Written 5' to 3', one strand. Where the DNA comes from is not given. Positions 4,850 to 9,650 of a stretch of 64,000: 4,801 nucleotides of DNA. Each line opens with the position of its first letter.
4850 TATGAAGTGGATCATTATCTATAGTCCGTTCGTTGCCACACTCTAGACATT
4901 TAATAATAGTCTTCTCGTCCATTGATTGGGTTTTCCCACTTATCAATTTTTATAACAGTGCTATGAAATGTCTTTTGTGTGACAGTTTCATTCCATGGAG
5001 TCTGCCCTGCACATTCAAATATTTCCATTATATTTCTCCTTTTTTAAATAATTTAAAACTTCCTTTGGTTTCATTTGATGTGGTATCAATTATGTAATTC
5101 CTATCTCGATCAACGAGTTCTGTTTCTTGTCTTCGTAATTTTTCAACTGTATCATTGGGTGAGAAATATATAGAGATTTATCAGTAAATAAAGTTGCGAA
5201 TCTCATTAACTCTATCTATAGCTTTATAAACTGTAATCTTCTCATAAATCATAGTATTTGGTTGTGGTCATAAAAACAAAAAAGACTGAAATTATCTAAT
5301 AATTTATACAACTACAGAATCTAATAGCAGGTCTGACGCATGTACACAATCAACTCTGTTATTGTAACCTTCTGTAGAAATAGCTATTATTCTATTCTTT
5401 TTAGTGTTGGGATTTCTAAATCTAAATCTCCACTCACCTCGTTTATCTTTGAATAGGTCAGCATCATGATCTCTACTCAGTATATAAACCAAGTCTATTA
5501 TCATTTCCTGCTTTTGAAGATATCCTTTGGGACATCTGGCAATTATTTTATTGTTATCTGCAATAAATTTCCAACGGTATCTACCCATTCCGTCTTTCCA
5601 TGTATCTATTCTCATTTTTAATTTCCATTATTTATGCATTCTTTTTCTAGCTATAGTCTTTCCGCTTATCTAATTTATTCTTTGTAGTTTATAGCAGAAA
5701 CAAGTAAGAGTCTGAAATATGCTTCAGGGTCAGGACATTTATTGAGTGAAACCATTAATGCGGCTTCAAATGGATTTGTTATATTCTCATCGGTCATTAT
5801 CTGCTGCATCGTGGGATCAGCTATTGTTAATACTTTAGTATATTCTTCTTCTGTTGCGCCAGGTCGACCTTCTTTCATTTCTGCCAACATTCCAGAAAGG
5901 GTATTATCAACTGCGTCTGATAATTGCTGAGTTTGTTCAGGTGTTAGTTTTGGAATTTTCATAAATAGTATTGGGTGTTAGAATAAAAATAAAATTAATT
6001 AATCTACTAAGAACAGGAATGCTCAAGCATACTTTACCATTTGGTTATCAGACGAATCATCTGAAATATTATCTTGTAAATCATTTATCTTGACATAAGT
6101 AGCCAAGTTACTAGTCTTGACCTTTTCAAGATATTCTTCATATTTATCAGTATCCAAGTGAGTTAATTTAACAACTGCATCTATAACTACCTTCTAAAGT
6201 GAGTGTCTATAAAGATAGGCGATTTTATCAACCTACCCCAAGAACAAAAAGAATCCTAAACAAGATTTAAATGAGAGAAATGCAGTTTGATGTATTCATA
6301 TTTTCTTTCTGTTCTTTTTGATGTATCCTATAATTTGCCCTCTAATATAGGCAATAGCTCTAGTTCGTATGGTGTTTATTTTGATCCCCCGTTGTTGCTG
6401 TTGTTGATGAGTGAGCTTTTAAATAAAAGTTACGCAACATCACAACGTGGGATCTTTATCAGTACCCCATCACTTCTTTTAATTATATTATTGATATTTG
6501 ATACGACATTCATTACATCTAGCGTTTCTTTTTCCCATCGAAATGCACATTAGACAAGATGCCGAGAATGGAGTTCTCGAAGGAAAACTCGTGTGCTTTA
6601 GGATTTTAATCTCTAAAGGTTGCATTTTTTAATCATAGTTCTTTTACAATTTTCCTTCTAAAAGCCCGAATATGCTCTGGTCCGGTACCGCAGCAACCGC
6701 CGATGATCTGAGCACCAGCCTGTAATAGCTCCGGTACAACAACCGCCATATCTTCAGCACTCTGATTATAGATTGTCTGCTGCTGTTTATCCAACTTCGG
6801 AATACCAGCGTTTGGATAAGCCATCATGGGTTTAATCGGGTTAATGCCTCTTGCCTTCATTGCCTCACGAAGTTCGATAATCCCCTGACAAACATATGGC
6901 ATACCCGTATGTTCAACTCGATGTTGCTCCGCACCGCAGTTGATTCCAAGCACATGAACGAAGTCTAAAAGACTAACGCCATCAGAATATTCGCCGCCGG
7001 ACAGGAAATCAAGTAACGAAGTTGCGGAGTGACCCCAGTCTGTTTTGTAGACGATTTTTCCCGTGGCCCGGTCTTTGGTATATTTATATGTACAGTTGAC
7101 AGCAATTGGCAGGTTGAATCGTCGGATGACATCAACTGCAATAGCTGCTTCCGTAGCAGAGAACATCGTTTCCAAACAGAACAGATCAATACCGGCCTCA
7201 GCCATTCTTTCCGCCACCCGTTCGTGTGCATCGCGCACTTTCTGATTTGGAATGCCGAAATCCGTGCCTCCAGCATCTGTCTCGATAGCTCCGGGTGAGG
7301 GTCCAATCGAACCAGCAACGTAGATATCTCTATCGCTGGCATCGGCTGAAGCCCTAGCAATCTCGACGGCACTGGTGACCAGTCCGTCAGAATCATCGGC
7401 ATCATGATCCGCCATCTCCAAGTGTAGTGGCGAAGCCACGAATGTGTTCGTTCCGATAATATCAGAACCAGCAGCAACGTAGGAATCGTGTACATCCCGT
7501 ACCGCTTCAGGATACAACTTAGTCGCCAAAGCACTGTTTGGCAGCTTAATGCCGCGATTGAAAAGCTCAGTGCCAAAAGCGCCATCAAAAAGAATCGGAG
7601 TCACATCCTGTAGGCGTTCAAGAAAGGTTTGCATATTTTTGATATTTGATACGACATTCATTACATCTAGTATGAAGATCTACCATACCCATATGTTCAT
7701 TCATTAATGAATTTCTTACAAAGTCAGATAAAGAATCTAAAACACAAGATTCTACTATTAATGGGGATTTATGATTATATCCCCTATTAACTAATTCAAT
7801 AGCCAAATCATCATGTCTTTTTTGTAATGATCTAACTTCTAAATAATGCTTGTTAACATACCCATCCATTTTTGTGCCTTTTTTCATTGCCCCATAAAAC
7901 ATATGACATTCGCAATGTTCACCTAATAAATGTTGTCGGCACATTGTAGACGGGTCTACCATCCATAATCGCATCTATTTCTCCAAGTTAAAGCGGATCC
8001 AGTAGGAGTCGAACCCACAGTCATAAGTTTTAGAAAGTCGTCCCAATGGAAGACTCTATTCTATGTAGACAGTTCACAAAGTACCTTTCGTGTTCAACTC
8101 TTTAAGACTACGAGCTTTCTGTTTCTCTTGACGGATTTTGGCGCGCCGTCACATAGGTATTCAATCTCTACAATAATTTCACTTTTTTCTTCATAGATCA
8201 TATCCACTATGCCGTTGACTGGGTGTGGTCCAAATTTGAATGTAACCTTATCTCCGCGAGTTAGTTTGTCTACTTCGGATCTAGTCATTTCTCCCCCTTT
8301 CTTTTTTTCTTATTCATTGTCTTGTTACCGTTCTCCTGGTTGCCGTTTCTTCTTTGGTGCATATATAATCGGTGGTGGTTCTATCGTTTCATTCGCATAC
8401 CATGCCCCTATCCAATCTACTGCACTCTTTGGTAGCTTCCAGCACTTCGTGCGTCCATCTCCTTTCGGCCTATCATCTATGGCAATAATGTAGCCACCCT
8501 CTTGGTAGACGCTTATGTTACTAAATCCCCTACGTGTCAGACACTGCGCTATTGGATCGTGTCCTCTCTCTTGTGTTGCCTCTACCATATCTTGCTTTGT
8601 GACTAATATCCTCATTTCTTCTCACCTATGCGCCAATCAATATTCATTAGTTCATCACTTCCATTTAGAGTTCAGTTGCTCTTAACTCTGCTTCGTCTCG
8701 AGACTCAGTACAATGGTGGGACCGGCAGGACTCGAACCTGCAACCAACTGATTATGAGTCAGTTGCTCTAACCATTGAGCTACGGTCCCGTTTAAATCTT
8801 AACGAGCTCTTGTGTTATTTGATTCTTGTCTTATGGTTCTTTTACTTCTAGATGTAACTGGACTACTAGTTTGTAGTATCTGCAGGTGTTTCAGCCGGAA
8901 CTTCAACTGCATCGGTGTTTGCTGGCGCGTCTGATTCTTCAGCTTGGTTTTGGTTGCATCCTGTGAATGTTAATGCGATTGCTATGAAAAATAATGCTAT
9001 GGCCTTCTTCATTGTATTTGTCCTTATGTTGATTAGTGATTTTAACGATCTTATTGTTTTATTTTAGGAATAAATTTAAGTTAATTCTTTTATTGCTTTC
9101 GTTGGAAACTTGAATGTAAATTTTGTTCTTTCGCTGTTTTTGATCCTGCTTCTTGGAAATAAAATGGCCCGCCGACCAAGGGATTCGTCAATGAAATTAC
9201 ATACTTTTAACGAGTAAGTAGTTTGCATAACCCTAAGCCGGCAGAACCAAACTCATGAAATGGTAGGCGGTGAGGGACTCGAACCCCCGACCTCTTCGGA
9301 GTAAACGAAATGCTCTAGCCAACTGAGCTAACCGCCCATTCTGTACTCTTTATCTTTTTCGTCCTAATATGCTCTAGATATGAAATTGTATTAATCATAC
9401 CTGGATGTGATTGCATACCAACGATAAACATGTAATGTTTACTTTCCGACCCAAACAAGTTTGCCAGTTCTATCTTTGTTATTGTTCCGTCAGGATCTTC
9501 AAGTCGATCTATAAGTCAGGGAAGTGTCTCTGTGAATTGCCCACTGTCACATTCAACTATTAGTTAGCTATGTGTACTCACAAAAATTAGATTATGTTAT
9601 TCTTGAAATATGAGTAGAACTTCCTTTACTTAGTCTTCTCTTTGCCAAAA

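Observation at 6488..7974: Host-like homocysteine methyltransferase between perfect 32-bp direct repeats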

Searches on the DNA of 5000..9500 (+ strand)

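Call 7: search_dna_similar(query=window:5000-9500:+, collection=phages, mode=near, max_rows=20)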
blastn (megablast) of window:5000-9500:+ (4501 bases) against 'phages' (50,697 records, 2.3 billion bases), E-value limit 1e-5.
No match.

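Call 75: search_rna_families(source=window, start=5600, end=9400, threshold=evalue, max_evalue=1)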
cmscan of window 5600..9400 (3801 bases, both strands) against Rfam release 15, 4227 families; matches with E-value up to 1: 3.
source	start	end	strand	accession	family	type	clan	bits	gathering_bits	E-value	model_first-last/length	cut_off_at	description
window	8717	8789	-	RF00005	tRNA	Gene; tRNA;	CL00001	79.6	29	4.2e-17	1-71/71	no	tRNA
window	9264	9337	-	RF00005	tRNA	Gene; tRNA;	CL00001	60.2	29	9.1e-12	1-71/71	no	tRNA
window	8716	8789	+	RF04354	Plastid-ycf2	Cis-reg;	-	46.7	65.7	5.9e-08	1-75/75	no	Plastid-ycf2 5UTR RNA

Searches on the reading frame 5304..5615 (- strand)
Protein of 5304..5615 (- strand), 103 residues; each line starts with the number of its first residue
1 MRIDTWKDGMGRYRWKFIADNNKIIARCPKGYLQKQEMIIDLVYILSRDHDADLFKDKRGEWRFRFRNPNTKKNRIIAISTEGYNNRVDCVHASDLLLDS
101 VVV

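Call 5: search_protein_families(library=pfam, proteins=[window:5304-5615:-], max_evalue=0.01)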
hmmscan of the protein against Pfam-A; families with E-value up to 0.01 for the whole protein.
window:5304-5615:- (103 aa): 1 family
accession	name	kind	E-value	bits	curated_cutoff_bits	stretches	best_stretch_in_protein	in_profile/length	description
PF07411.17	DUF1508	-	4e-09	36.6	22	1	57-92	1-32/48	Domain of unknown function (DUF1508)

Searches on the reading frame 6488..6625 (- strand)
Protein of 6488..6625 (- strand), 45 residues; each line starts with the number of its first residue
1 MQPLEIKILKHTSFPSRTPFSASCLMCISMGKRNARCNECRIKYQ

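Call 5: search_protein_families(library=pfam, proteins=[window:6488-6625:-], max_evalue=0.01)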
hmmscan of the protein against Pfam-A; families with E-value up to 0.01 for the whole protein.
window:6488-6625:- (45 aa): 0 families

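Call 24: search_protein_families(library=ncbifam, proteins=[window:6488-6625:-], max_evalue=0.01)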
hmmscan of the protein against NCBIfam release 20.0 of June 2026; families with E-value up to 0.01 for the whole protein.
window:6488-6625:- (45 aa): 0 families

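Call 66: search_protein_families(library=phrogs, proteins=[window:6488-6625:-], max_evalue=0.001)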
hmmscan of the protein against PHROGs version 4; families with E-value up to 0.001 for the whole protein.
window:6488-6625:- (45 aa): 0 families

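Call 72: search_protein_representatives(protein=window:6488-6625:-)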
Query: 45 residues. Proteins with E-value up to 0.001 (for the whole library): 3; up to 1e-10: 0; up to 1e-30: 0. The best 3 are listed.
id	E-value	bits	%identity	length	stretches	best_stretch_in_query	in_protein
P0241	6.3e-09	50.8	36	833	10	16-40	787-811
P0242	2.2e-04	36.8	40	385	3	12-35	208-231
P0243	7.6e-04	35.2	36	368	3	4-31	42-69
